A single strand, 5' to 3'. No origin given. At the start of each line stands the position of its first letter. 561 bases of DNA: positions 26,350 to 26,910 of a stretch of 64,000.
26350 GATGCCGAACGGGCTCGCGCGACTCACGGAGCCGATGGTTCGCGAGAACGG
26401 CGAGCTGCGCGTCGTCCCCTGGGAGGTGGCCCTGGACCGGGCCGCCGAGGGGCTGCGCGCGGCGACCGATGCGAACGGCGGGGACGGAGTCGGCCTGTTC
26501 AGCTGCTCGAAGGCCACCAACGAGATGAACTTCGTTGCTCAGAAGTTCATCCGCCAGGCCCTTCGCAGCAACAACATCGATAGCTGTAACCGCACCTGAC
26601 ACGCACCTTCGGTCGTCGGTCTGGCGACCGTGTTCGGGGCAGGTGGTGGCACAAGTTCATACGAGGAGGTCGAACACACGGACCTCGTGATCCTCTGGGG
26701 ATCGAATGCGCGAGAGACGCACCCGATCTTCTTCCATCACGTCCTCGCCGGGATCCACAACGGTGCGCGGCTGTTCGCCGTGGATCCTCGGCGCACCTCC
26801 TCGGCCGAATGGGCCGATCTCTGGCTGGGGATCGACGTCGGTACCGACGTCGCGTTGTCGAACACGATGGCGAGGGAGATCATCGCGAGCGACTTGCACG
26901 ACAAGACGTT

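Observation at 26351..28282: Selenocysteine-containing formate dehydrogenase catalytic subunit split by the ORF track at an in-frame TGA with a SECIS-like hairpin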

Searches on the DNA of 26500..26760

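Call 9: search_rna_families(source=window, start=26500, end=26760, threshold=evalue, max_evalue=10, show_alignments=3)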
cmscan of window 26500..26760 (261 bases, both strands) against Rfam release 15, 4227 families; matches with E-value up to 10: 1.
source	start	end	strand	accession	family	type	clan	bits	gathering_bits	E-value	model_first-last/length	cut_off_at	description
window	26594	26655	+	RF01989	SECIS_3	Cis-reg;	-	18.3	63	0.13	1-59/59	no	Selenocysteine insertion sequence 3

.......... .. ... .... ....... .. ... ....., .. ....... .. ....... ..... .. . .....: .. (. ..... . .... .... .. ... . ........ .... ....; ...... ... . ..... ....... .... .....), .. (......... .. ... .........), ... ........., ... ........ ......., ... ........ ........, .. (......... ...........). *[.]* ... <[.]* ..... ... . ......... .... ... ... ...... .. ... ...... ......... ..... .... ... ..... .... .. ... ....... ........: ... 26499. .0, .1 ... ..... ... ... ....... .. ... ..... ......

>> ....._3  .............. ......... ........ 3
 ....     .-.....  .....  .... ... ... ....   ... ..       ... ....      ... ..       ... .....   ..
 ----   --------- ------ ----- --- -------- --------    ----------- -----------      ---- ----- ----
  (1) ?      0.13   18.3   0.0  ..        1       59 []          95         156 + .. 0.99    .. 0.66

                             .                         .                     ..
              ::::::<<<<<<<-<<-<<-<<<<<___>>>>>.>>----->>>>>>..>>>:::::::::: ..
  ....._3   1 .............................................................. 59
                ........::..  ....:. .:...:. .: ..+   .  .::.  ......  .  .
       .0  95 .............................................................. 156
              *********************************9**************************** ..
